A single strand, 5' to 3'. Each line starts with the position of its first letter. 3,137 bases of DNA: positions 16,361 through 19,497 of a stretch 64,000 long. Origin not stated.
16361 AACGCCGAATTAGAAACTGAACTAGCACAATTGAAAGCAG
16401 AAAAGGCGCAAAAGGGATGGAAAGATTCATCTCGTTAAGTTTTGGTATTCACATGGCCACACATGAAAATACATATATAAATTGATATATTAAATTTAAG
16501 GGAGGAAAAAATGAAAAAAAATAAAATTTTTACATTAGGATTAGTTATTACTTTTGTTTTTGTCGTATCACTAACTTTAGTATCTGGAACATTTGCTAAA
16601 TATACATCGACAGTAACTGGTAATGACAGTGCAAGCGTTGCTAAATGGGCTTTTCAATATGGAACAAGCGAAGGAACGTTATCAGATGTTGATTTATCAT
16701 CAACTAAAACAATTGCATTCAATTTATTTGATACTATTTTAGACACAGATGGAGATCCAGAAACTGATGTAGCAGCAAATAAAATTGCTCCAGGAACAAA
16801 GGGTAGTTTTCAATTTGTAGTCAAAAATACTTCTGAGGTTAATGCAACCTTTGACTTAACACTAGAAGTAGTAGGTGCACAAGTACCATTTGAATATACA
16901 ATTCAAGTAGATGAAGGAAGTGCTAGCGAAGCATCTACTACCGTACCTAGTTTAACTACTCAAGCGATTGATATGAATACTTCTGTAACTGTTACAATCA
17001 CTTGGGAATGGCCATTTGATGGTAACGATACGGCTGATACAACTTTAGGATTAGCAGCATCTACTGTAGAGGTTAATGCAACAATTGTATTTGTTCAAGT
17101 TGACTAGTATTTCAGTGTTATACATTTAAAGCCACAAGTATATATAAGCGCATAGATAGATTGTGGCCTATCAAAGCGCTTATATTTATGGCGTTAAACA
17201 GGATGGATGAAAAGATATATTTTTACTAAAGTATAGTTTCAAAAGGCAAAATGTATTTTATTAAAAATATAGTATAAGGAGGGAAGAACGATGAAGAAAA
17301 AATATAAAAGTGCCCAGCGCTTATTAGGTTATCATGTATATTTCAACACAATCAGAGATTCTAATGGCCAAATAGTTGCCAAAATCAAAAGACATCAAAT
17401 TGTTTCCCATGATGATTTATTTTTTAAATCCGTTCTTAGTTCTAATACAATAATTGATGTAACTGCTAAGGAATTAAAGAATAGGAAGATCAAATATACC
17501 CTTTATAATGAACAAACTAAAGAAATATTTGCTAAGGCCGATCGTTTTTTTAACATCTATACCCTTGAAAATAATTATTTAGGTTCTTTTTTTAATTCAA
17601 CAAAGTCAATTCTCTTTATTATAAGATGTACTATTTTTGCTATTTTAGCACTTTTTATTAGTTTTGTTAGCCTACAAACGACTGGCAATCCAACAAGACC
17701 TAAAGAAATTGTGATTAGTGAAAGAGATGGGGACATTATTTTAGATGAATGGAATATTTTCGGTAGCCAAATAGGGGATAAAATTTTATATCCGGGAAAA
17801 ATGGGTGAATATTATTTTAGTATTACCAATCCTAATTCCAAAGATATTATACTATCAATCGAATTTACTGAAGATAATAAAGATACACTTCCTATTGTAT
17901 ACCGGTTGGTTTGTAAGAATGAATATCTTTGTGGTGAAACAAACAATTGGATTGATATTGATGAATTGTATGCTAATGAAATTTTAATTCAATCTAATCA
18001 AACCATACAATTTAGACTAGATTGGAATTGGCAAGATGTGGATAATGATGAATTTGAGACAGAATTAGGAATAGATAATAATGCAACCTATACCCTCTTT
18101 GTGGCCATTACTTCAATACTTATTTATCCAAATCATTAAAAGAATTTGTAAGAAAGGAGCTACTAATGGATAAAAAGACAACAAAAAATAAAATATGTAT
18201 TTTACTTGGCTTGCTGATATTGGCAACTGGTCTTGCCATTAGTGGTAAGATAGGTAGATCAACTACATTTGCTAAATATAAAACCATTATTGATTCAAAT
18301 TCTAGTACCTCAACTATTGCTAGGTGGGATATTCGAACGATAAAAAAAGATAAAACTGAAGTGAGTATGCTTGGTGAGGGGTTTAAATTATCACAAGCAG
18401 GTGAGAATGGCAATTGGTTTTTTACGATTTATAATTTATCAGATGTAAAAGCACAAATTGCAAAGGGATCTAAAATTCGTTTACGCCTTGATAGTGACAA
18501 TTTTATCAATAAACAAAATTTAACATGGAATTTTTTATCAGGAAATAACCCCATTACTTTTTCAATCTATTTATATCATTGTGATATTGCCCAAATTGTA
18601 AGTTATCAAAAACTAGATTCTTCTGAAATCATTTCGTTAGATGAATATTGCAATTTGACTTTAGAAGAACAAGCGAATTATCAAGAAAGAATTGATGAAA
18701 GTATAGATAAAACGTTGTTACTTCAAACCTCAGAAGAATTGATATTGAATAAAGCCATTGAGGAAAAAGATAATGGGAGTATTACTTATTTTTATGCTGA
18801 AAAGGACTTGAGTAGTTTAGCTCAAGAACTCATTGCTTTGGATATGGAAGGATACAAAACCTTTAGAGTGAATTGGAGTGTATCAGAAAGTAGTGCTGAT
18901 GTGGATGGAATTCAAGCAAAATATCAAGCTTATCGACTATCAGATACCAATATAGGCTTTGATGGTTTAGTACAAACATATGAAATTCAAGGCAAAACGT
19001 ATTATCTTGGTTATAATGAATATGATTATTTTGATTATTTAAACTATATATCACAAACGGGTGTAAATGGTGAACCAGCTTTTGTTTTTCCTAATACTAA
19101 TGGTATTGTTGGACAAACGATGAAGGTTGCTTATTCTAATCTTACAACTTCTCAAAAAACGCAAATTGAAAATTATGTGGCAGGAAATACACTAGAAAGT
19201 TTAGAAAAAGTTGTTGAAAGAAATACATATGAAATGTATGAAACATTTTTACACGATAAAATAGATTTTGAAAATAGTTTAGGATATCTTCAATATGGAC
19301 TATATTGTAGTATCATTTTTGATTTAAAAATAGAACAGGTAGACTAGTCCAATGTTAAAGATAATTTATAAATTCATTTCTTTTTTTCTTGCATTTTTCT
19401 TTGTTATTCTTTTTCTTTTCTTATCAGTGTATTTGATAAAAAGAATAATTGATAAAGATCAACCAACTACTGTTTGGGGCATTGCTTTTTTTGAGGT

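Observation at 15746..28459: Dual-SipW locus: two S26B signal peptidases, a family of TasA-like paralogs with a shared signal motif, and a 2234-aa GLUG adhesin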

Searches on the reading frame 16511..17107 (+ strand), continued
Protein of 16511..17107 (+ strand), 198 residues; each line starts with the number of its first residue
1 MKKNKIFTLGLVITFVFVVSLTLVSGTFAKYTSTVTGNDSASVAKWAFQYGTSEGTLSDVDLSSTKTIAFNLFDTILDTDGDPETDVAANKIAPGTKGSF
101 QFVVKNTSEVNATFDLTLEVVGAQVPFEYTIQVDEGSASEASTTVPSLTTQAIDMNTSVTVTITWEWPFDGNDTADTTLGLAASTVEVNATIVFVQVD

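Call 48: search_protein_representatives(alignment_id=A3)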
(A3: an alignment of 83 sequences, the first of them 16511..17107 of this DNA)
Query: 83 sequences, 197 profile positions. Proteins with E-value up to 0.001 (for the whole library): 8758; up to 1e-10: 4662; up to 1e-30: 739. The best 150 are listed.
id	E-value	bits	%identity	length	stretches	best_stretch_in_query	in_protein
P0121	6.1e-72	258.1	-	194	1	1-197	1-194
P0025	3.6e-68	245.7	-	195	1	1-197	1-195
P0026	5.7e-68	245.1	-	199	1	1-197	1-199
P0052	5.1e-67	242.0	-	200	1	1-197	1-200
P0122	8.5e-66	238.0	-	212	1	1-197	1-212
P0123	1.2e-65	237.5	-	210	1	1-197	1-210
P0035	1.7e-65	237.0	-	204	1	1-197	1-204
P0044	1.1e-64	234.4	-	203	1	1-197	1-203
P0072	1.3e-64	234.1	-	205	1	1-197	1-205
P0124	1.4e-64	234.1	-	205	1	1-197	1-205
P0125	1.9e-64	233.6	-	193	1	1-197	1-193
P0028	2.1e-64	233.5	-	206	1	1-197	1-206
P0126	3.3e-64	232.8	-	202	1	1-197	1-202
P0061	4.9e-64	232.3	-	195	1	1-197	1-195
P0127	6.1e-64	231.9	-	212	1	3-197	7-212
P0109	1.0e-55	205.1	-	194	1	1-197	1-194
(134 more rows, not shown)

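Call 50: list_cluster_members(proteins=[L060:10001-10597:+, L060:9318-9920:+, L060:12276-12782:+, L060:10745-12268:+, L060:12833-14176:+, L032:10001-10669:+, L032:13355-13972:+, L032:13985-15139:+])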
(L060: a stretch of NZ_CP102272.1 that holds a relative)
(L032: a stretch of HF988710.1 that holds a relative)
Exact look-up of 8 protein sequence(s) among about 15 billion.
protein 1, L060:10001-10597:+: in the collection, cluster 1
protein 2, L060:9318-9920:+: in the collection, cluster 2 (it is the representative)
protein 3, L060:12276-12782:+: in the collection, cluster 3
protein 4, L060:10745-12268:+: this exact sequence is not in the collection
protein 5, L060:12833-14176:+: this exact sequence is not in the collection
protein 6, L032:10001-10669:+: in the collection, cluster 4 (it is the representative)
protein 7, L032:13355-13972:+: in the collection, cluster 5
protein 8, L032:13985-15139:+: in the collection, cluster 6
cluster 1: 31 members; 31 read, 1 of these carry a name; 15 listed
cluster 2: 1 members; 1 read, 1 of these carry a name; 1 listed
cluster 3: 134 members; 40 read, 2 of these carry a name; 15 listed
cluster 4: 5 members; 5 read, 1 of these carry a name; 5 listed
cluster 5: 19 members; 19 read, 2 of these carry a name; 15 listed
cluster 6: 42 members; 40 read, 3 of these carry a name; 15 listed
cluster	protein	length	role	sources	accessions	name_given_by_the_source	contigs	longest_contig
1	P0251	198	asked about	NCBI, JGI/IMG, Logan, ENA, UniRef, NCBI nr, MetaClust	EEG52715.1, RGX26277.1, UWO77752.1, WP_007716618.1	hypothetical protein [Enterocloster asparagiformis] | Pilin isopeptide linkage domain protein n=2 Tax=Enterocloster asparagiformis TaxID=333367 ... | status=active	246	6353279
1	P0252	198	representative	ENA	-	-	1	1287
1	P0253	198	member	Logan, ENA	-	-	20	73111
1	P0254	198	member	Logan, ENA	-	-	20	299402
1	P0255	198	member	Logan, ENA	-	-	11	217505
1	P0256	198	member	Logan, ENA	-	-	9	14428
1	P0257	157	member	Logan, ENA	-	-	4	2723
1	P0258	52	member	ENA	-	-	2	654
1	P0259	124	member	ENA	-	-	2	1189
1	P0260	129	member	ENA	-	-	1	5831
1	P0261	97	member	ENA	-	-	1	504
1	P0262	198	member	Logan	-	-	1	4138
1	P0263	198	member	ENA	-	-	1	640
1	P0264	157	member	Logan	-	-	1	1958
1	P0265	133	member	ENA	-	-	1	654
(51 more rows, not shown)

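Call 57: search_protein_families(library=pfam, proteins=[L031:3791-11203:+, L022:12022-17910:+, L023:13485-18854:+, L055:6403-12141:+, L011:10056-13244:+], max_evalue=0.01)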
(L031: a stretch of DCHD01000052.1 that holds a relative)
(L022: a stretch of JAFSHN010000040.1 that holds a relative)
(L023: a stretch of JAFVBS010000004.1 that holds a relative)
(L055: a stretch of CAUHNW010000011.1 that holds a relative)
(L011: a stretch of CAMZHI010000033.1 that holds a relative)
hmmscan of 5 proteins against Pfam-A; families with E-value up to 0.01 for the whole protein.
L031:3791-11203:+ (2470 aa): 3 families
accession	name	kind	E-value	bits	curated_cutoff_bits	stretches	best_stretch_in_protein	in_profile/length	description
PF03382.20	DUF285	-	2.8e-116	382.5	25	11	1854-1968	2-112/120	Mycoplasma protein of unknown function, DUF285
PF13306.12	LRR_5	-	1.9e-13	50.9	27.7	2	718-865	5-127/127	BspA type Leucine rich repeat region (6 copies)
PF12799.13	LRR_4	-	0.00023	21.8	27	0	2005-2039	7-41/44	Leucine Rich repeats (2 copies)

L022:12022-17910:+ (1962 aa): 0 families

L023:13485-18854:+ (1789 aa): 0 families

L055:6403-12141:+ (1912 aa): 0 families

L011:10056-13244:+ (1062 aa): 3 families
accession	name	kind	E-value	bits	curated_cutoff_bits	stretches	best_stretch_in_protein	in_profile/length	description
PF09479.16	Flg_new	-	1.5e-28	99.1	27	4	1013-1057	19-64/65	Listeria-Bacteroides repeat domain (List_Bact_rpt)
PF03382.20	DUF285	-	1.2e-22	80.3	25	2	481-577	21-114/120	Mycoplasma protein of unknown function, DUF285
PF18998.6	Flg_new_2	-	0.0072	16.7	23.6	1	702-742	31-72/73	Divergent InlB B-repeat domain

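Call 59: search_protein_families(library=ncbifam, proteins=[P0251, L060:10745-12268:+, L060:12833-14176:+, L032:10001-10669:+, L075:10001-10570:+], max_evalue=10)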
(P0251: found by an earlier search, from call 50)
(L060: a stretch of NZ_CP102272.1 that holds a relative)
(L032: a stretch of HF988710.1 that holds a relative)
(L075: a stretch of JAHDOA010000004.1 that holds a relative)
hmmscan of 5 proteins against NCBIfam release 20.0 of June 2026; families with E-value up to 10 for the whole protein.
P0251 (198 aa): 2 families
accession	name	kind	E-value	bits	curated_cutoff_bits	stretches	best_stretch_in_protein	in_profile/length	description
NF041538.1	PEP_EDSA_1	subfamily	0.044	13.4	100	1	27-106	192-273/307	EDSAP-1 family PEP-CTERM protein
NF038114.1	rightmost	domain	0.1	13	35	1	35-108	15-86/113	PxKF domain-containing protein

L060:10745-12268:+ (507 aa): 2 families
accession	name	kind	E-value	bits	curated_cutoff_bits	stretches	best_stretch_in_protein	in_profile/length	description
NF058648.1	ECF_sub_HI1622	equivalog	0.035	14.1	100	1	75-139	28-96/180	NikL family nickel/cobalt ECF transporter subunit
TIGR02599.1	TIGR02599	subfamily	0.13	11.5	256.5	1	413-451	69-106/361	Verru_Chthon cassette protein C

L060:12833-14176:+ (447 aa): 0 families

L032:10001-10669:+ (222 aa): 1 family
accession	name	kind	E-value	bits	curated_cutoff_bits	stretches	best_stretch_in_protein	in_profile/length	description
NF047934.1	antiphage_GapS4b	subfamily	0.19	10.5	300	1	98-169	117-192/355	GapS4b family protein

L075:10001-10570:+ (190 aa): 0 families

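Call 84: search_solved_structures(query=A3, max_evalue=10, show_alignments=5)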
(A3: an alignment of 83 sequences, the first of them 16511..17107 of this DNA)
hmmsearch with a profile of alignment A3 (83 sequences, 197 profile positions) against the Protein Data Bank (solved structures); distinct sequences matched with E-value up to 10: 4.
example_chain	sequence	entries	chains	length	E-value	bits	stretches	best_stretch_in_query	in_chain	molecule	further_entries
9sj2_C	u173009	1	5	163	0.022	17.9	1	51-118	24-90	AbpX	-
9rhp_A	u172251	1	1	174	0.036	17.3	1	51-118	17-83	Archaeal bundling protein X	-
6g6m_A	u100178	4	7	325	2.1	11.5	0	35-73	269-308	Tako8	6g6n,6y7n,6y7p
6y7o_A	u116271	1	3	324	2.4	11.3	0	35-73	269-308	Tako8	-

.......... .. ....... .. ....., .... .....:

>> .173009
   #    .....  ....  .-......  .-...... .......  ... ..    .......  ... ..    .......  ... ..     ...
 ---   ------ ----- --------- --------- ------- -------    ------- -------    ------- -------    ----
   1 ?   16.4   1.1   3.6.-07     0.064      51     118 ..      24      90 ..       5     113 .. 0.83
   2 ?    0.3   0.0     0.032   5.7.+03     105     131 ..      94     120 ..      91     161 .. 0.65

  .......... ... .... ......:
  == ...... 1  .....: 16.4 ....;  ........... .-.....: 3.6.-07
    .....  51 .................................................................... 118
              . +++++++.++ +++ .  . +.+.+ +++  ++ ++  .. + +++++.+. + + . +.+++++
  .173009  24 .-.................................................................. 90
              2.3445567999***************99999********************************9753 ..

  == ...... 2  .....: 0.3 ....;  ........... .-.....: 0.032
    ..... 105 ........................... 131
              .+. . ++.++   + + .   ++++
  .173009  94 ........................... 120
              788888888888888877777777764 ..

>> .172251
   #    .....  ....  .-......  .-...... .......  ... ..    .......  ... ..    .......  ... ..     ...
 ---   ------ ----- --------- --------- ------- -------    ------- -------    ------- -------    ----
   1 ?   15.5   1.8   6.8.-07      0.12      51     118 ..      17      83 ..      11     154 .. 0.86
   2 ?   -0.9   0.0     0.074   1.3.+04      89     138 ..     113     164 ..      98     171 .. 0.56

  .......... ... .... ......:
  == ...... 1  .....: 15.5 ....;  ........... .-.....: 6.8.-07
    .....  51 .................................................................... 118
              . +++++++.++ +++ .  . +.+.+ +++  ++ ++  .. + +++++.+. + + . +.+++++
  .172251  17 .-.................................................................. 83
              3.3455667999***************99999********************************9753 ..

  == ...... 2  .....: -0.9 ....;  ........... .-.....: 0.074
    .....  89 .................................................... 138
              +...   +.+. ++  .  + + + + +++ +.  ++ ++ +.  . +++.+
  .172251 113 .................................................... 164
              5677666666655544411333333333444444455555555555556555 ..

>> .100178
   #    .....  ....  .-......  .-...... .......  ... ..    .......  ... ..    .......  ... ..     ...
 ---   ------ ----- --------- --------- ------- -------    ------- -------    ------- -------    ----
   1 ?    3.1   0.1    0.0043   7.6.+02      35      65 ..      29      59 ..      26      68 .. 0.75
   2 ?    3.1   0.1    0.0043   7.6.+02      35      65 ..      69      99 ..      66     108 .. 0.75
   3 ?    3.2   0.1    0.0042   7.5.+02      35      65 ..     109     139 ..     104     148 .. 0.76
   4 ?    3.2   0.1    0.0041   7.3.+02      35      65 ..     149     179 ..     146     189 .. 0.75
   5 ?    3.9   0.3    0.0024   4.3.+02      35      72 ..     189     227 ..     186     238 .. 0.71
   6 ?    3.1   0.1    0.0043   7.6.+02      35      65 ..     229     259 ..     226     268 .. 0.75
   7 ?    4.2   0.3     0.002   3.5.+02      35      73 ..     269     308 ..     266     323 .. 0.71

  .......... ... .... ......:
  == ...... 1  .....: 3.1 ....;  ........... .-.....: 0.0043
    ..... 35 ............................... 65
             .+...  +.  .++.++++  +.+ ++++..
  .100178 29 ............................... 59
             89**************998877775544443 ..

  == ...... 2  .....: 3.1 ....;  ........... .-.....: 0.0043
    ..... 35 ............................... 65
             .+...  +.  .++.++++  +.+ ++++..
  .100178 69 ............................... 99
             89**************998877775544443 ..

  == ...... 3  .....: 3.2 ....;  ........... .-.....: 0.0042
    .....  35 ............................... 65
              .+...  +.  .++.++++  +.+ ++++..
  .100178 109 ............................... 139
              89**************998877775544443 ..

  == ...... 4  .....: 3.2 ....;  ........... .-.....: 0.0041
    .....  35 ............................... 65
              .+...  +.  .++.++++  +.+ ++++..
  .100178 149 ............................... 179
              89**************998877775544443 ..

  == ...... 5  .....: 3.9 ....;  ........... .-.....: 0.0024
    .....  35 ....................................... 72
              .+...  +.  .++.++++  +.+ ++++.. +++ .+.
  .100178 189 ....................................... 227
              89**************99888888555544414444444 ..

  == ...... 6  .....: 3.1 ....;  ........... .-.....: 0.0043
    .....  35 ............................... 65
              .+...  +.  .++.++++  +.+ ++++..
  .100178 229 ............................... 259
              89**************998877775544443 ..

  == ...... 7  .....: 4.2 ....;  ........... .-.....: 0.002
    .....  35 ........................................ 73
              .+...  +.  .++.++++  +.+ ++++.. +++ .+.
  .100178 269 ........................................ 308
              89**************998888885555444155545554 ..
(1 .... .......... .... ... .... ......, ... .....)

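Call 98: fold_search(model_id=the predicted structure, library=pdb)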
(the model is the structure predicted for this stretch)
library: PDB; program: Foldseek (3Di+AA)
matches with E <= 10: 1048; with E <= 0.001: 0
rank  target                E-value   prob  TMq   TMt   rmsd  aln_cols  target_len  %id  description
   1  7dda                  7.4e-03  0.72  0.21  0.30  11.6       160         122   10  Envelope protein VP37 a crystal structure from White Spot Syndrome Virus (released 2021-06-23)
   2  9fh8_F                1.0e-02  0.92  0.26  0.22   9.8       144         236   10  Crystal structure of the SPD-2 domain of Apis dorsata CEP192 (released 2025-03-26)
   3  8aur_A                1.1e-02  0.99  0.44  0.38   7.7       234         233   10  Cryo-EM structure of a TasA fibre (released 2022-11-30)
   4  2xom_A                1.1e-02  0.89  0.22  0.29   7.3       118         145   12  Atomic resolution structure of TmCBM61 in complex with beta-1,4- galactotriose (released 2010-09-08)
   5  2xvk                  1.1e-02  0.47  0.22  0.06  19.3       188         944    8  crystal structure of alpha-xylosidase (GH31) from Cellvibrio japonicus in complex with 5-fluoro-alpha-D-xylopyranosyl fl (released 2011-04-13)
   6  5azw_B                1.1e-02  0.98  0.26  0.43   6.2       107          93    8  Crystal structure of p24beta1 GOLD domain (released 2016-09-14)
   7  7ueg_A                1.2e-02  0.96  0.35  0.37  15.3       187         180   11  Cryo-EM of bundling pili from Pyrobaculum calidifontis (released 2022-06-29)
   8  2zai_C                1.6e-02  0.20  0.16  0.10  17.2       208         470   12  Crystal structure of the soluble domain of STT3 from P. furiosus (released 2007-12-11)
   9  9fh8_D                1.7e-02  0.84  0.25  0.21   9.7       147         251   12  Crystal structure of the SPD-2 domain of Apis dorsata CEP192 (released 2025-03-26)
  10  9fh8_G                1.9e-02  0.84  0.26  0.22   9.6       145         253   12  Crystal structure of the SPD-2 domain of Apis dorsata CEP192 (released 2025-03-26)
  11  8k2j                  1.9e-02  0.75  0.24  0.11   9.5       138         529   13  Crystal structure of Group 3 Oligosaccharide/Monosaccharide-releasing beta-N-acetylgalactosaminidase NgaDssm, apo form (released 2024-04-24)
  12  3me0_B                2.0e-02  0.77  0.28  0.36   6.8       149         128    9  Structure of the E. coli chaperone PAPD in complex with the pilin domain of the PapGII adhesin (released 2011-04-27)
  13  2xon_L                2.2e-02  0.91  0.26  0.34   6.5       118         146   11  Structure of TmCBM61 in complex with beta-1,4-galactotriose at 1.4 A resolution (released 2010-09-08)
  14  4qxl                  2.2e-02  0.87  0.28  0.42   7.6       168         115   11  Crystal Structure of FLHE (released 2015-01-14)
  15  8gkd_C                2.2e-02  0.54  0.22  0.15  10.1       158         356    9  Crystal structure of the peptidoglycan O-acetylesterase Ape1 (amino acids 41-392) from Campylobacter jejuni (released 2024-03-20)
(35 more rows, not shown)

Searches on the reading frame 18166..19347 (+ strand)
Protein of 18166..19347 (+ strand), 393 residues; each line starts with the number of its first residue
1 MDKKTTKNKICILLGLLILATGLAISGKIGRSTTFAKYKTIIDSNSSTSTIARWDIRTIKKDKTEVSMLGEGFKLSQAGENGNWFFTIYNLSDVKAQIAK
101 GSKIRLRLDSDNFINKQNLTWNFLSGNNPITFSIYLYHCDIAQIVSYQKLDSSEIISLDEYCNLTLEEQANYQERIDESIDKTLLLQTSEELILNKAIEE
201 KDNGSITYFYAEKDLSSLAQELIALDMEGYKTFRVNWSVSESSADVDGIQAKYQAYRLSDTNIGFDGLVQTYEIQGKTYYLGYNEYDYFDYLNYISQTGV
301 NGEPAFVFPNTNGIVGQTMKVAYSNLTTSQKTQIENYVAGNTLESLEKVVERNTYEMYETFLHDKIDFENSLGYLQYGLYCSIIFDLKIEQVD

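Call 3: search_protein_families(library=pfam, proteins=[window:18166-19347:+], max_evalue=1)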
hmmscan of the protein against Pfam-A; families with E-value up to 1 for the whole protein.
window:18166-19347:+ (393 aa): 0 families

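Call 4: search_protein_families(library=ncbifam, proteins=[window:18166-19347:+], max_evalue=1)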
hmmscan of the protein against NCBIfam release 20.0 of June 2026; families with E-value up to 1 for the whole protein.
window:18166-19347:+ (393 aa): 1 family
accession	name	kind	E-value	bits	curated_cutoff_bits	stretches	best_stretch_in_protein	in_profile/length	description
NF001684.0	PRK00443.1-4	subfamily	0.03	13.8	326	1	137-189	44-97/260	glucosamine-6-phosphate deaminase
